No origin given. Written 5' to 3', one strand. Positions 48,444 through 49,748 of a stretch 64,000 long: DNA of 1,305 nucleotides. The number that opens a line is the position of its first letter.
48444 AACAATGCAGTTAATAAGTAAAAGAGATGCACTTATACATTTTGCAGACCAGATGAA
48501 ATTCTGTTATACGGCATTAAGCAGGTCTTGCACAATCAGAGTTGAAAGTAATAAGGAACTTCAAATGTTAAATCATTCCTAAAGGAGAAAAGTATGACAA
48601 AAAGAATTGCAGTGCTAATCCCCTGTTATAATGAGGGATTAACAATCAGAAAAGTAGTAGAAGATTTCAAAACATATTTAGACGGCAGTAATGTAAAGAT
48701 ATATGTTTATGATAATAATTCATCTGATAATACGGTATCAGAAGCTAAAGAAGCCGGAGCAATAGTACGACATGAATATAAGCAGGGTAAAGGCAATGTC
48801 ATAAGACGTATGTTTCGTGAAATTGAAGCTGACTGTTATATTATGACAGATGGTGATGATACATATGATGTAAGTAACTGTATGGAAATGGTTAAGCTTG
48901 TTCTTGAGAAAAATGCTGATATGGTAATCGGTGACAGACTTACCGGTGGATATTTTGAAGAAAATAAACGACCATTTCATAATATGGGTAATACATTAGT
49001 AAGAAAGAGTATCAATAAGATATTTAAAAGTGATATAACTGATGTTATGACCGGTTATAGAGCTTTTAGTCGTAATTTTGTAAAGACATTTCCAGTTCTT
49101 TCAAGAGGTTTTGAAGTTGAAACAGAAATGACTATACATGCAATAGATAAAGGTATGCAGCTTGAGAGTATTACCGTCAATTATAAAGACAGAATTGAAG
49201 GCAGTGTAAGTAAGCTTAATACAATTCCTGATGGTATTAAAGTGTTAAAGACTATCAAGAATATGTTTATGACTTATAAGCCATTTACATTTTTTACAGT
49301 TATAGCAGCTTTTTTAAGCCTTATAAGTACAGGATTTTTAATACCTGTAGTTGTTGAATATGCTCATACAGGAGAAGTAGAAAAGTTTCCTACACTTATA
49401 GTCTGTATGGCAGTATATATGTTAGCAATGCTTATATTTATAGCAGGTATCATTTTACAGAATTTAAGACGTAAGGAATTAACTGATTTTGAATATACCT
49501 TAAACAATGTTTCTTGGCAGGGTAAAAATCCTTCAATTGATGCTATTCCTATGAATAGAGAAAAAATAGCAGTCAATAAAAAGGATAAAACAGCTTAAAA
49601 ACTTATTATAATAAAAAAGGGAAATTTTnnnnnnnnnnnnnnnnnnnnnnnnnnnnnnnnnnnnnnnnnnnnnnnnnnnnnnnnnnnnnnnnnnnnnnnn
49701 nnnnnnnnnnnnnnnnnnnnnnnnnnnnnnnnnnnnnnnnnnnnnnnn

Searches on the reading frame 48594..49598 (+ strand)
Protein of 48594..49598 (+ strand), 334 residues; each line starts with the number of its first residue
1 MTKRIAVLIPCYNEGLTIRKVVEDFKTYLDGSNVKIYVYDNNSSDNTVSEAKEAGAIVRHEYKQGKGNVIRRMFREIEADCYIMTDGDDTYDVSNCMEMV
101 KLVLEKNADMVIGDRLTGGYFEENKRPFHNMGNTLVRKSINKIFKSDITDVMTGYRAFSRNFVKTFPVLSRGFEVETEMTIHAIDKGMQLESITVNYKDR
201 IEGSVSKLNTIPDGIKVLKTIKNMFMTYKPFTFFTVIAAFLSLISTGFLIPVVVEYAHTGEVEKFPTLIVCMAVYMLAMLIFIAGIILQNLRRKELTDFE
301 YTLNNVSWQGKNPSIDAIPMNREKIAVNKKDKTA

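Call 13: search_protein_families(library=pfam, proteins=[window:48594-49598:+], max_evalue=0.001)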
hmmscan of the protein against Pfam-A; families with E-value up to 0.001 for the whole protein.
window:48594-49598:+ (334 aa): 2 families
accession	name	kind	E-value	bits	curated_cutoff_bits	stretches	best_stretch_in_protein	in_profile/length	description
PF00535.33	Glycos_transf_2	-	2.2e-19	70.4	23.3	1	7-163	2-164/168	Glycosyl transferase family 2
PF13641.12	Glyco_tranf_2_3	-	3.9e-05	24.2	27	1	4-91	2-99/230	Glycosyltransferase like family 2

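Call 14: search_protein_families(library=phrogs, proteins=[window:48594-49598:+], max_evalue=0.001)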
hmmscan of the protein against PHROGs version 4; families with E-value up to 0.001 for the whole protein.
window:48594-49598:+ (334 aa): 1 family
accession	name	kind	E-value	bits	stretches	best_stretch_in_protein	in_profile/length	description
phrog_841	-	moron, auxiliary metabolic gene and host takeover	5.3e-19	69.8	1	3-272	2-270/309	GtrB-like O-antigen conversion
